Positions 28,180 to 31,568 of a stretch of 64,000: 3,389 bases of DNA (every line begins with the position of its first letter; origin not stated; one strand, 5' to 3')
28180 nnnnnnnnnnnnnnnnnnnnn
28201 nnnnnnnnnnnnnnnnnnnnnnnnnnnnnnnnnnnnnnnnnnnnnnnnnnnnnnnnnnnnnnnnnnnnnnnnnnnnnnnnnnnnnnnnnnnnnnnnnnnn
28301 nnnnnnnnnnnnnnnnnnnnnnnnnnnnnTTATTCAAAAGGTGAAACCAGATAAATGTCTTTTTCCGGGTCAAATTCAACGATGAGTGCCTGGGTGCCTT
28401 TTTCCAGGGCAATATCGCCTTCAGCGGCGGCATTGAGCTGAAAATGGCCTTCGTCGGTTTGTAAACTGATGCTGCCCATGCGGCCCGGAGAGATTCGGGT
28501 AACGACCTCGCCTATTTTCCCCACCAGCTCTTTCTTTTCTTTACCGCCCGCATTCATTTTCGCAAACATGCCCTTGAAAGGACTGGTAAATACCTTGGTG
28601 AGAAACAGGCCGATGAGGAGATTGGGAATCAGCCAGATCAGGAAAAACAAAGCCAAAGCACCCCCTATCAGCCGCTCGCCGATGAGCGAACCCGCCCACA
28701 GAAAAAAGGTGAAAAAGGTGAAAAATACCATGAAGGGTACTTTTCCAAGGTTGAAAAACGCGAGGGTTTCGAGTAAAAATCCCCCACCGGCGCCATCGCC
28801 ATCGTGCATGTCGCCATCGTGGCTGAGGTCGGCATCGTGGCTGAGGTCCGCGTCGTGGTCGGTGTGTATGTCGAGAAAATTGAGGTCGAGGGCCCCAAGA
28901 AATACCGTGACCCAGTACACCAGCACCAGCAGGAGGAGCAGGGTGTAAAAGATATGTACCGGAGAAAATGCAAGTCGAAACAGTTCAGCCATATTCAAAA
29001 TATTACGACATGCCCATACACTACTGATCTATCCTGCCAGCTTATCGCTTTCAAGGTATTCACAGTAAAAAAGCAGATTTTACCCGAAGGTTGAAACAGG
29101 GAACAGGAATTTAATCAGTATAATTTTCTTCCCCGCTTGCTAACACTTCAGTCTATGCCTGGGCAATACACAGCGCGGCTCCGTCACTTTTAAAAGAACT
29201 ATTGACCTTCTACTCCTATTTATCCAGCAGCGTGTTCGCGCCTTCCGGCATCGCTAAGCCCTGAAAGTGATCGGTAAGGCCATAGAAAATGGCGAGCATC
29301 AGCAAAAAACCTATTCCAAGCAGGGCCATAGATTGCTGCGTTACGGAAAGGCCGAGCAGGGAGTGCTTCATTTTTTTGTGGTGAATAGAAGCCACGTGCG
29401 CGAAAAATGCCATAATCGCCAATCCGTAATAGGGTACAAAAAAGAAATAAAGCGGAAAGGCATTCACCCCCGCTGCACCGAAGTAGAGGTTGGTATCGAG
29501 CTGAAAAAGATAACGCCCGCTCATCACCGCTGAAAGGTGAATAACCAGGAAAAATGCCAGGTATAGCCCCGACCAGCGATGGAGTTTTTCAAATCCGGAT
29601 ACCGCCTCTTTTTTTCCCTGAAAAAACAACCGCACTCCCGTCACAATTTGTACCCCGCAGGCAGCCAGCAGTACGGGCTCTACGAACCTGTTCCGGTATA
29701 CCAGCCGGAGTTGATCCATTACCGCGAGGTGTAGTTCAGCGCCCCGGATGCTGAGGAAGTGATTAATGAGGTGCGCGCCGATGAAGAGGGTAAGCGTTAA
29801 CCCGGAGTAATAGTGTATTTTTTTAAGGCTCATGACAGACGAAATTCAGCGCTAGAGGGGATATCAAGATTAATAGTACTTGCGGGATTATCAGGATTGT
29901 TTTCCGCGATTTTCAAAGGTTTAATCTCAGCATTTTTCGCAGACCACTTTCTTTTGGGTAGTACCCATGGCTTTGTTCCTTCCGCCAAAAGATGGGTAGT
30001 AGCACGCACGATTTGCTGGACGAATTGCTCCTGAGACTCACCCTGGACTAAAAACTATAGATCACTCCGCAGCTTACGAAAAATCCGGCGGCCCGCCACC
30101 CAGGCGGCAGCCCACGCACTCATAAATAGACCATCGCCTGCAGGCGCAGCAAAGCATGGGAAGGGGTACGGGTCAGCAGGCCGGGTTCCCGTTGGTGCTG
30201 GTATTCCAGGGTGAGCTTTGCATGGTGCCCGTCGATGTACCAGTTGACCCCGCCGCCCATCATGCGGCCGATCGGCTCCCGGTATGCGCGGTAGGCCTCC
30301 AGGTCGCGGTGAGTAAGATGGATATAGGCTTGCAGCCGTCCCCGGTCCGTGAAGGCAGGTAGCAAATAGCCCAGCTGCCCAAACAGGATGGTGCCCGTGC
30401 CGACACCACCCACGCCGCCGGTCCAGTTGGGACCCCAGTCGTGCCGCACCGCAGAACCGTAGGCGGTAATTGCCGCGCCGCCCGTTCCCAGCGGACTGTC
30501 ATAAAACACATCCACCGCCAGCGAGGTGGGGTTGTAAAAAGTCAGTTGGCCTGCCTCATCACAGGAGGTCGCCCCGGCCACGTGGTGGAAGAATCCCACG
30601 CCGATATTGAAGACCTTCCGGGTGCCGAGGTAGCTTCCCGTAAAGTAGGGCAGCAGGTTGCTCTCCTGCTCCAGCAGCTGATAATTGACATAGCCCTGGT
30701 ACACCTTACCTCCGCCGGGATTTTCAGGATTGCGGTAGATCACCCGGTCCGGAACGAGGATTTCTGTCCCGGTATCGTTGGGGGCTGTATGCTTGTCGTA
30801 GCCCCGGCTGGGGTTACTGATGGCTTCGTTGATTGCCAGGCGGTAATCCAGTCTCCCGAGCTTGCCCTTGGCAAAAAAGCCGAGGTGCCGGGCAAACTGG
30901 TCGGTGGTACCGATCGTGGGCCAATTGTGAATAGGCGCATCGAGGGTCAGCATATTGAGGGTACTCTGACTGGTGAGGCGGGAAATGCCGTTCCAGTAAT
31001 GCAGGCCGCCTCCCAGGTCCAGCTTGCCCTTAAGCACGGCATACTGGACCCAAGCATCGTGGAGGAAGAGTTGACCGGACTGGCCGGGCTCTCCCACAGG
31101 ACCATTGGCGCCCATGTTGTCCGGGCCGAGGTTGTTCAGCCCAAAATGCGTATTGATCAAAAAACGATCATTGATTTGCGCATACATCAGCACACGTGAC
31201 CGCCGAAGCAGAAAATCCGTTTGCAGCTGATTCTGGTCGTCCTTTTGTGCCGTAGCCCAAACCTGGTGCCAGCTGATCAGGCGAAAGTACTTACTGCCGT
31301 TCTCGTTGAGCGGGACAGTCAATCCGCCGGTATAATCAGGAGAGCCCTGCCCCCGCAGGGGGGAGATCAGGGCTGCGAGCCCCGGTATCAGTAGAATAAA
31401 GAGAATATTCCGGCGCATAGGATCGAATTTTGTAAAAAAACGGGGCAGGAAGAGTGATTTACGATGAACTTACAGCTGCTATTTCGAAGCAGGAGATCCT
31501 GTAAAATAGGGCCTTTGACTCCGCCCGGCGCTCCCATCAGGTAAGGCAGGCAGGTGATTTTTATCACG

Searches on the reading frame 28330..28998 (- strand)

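Call 5: search_protein_families(library=pfam, proteins=[window:28330-28998:-], max_evalue=0.01)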
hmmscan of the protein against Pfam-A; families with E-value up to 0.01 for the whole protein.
window:28330-28998:- (222 aa): 1 family
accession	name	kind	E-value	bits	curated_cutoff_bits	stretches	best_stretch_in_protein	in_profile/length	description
PF21001.2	YqiJ_N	-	0.0037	17.9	23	1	18-122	8-101/116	Inner membrane protein YqiJ, N-terminal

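Call 6: search_protein_families(library=ncbifam, proteins=[window:28330-28998:-], max_evalue=0.01)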
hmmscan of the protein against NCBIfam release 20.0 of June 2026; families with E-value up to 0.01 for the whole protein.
window:28330-28998:- (222 aa): 0 families

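Call 28: search_protein_families(library=padloc, proteins=[window:28330-28998:-], max_evalue=0.01)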
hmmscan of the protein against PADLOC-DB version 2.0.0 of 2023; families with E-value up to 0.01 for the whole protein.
window:28330-28998:- (222 aa): 0 families

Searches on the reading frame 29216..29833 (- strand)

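Call 5: search_protein_families(library=pfam, proteins=[window:29216-29833:-], max_evalue=0.01)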
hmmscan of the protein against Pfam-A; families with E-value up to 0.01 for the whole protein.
window:29216-29833:- (205 aa): 2 families
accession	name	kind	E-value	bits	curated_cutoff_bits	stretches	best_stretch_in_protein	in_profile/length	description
PF14358.11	DUF4405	-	0.00021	22.2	26.7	1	51-100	2-62/66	Domain of unknown function (DUF4405)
PF01292.26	Ni_hydr_CYTB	-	0.0017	18.6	30.1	1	5-109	42-168/179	Prokaryotic cytochrome b561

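Call 6: search_protein_families(library=ncbifam, proteins=[window:29216-29833:-], max_evalue=0.01)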
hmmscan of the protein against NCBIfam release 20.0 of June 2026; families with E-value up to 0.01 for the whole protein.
window:29216-29833:- (205 aa): 0 families

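Call 28: search_protein_families(library=padloc, proteins=[window:29216-29833:-], max_evalue=0.01)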
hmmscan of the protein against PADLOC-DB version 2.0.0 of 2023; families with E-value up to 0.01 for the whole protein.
window:29216-29833:- (205 aa): 0 families

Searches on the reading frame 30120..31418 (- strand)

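Call 5: search_protein_families(library=pfam, proteins=[window:30120-31418:-], max_evalue=0.01)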
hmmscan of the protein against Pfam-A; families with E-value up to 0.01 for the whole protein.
window:30120-31418:- (432 aa): 0 families

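Call 6: search_protein_families(library=ncbifam, proteins=[window:30120-31418:-], max_evalue=0.01)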
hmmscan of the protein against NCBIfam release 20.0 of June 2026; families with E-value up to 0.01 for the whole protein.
window:30120-31418:- (432 aa): 1 family
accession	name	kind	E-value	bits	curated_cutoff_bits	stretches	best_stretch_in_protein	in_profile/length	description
NF040900.1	porin_ExtI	equivalog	5.3e-10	38.7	150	1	236-408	203-373/403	selenite/tellurite reduction operon porin ExtI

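Call 28: search_protein_families(library=padloc, proteins=[window:30120-31418:-], max_evalue=0.01)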
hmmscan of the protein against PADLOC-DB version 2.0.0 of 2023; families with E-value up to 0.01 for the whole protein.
window:30120-31418:- (432 aa): 0 families
